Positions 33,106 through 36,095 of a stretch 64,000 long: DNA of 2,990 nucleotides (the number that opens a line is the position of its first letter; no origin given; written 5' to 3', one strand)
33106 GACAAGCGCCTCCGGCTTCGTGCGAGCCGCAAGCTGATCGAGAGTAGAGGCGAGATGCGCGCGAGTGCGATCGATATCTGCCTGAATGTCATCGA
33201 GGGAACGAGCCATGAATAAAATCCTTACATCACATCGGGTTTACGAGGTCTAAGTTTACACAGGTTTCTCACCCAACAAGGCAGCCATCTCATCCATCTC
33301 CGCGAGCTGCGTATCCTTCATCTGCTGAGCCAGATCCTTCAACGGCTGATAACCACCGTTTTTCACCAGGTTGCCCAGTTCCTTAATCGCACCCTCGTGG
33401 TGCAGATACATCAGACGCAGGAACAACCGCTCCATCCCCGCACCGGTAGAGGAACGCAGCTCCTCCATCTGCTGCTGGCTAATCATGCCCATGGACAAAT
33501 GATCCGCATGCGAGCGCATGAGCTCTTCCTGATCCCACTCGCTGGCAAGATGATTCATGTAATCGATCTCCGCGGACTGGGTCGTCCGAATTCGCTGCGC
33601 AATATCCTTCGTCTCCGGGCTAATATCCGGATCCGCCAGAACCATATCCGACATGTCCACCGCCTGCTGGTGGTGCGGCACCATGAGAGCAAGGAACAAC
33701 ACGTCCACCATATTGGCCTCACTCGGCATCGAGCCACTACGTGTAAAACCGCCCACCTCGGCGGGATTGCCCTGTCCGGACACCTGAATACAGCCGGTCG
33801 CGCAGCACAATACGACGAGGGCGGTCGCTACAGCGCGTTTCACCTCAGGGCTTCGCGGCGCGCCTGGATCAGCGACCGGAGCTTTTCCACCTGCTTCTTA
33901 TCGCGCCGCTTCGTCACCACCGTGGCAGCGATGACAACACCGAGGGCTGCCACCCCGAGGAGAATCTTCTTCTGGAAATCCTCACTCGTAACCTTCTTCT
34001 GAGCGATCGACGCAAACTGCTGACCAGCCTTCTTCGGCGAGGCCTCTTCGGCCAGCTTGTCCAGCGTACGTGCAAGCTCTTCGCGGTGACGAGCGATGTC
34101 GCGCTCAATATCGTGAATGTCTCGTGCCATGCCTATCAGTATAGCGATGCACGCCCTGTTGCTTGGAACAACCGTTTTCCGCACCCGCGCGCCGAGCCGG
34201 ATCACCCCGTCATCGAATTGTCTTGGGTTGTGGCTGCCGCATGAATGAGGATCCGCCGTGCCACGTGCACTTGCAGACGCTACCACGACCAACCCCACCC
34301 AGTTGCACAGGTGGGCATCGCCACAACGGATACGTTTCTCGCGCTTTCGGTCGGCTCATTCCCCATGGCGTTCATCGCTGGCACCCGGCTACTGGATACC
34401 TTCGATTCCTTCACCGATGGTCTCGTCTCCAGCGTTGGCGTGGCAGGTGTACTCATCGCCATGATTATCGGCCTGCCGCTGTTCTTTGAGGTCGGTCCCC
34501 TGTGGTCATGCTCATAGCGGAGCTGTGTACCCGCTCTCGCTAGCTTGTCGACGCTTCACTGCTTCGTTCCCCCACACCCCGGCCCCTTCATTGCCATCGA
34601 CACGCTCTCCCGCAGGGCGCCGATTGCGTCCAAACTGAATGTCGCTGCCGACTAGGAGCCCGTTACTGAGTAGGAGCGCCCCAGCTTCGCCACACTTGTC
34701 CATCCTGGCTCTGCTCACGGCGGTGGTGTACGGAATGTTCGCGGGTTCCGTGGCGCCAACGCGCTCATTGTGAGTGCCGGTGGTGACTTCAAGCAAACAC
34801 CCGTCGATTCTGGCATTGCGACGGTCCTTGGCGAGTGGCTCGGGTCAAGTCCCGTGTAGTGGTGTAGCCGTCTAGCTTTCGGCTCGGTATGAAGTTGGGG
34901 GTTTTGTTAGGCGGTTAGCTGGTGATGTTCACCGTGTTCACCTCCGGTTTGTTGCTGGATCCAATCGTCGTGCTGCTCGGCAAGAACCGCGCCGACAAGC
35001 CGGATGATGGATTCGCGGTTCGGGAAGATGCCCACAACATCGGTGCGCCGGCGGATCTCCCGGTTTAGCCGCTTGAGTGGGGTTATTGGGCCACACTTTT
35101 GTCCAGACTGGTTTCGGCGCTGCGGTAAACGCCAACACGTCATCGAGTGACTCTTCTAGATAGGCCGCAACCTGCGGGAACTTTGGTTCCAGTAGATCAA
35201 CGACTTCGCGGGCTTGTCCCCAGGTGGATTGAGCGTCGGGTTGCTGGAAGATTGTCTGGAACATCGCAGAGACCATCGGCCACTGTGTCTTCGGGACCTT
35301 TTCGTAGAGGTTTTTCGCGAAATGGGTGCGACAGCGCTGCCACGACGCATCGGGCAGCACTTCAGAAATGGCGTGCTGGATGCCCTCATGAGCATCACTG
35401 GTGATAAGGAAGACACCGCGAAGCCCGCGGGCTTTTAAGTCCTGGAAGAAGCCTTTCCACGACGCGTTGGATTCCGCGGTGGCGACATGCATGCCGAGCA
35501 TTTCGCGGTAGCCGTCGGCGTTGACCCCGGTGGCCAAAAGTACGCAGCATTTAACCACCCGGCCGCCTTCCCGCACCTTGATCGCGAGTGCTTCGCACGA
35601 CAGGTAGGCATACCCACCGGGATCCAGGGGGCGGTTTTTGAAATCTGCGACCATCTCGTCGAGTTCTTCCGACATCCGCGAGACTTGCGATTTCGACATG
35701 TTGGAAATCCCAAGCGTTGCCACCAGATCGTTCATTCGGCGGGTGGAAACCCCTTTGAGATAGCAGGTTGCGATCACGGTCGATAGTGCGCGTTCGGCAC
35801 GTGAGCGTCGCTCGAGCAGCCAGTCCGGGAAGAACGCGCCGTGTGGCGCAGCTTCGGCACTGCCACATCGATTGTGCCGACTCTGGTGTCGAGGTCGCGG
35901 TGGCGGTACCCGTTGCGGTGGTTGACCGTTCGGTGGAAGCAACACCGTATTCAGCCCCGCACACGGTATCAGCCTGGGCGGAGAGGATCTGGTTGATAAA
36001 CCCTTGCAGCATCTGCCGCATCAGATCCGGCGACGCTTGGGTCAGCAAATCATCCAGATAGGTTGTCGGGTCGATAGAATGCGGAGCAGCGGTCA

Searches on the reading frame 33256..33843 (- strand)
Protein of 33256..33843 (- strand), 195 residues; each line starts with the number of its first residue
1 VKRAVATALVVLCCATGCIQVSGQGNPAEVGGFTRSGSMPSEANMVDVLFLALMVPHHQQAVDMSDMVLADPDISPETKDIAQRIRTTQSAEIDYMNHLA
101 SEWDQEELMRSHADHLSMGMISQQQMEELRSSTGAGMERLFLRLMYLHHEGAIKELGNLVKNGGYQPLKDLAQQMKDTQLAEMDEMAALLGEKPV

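Call 71: search_protein_families(library=pfam, proteins=[window:33256-33843:-], max_evalue=0.001)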
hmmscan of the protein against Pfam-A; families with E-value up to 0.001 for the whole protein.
window:33256-33843:- (195 aa): 2 families
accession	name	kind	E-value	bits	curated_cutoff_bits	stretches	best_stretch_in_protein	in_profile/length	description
PF03713.19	DUF305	-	1.1e-33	116.9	27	1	47-190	1-151/151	Domain of unknown function (DUF305)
PF13628.12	DUF4142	-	8.9e-07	29.7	27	1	77-178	32-127/138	Domain of unknown function (DUF4142)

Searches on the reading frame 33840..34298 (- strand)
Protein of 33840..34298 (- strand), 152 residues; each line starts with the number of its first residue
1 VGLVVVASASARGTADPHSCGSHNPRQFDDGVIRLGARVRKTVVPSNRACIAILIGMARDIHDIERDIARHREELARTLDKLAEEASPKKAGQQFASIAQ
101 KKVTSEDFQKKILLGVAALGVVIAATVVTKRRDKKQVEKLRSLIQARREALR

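Call 71: search_protein_families(library=pfam, proteins=[window:33840-34298:-], max_evalue=0.001)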
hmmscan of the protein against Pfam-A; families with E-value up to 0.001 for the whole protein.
window:33840-34298:- (152 aa): 1 family
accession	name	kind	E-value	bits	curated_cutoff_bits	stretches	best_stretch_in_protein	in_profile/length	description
PF12277.13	DUF3618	-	3e-10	40.6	24.9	1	58-90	1-33/47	Protein of unknown function (DUF3618)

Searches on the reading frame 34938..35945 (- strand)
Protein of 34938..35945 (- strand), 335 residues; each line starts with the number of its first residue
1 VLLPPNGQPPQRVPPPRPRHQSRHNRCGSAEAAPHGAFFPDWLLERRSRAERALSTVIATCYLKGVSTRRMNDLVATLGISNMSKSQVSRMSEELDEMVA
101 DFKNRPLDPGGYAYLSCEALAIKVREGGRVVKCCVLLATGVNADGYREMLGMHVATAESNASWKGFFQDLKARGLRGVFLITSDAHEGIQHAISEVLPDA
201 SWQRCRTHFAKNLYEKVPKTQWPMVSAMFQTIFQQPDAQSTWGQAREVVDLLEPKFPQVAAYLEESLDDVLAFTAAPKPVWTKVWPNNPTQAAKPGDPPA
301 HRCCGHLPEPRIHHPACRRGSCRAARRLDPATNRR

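Call 71: search_protein_families(library=pfam, proteins=[window:34938-35945:-], max_evalue=0.001)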
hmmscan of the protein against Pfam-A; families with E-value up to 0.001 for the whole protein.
window:34938-35945:- (335 aa): 2 families
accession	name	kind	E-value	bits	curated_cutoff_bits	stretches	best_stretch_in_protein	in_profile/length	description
PF00872.24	Transposase_mut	-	1.7e-87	294.2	21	1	35-290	85-338/379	Transposase, Mutator family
PF10551.15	MULE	-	1.2e-08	35.7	27.6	1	136-212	18-99/99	MULE transposase domain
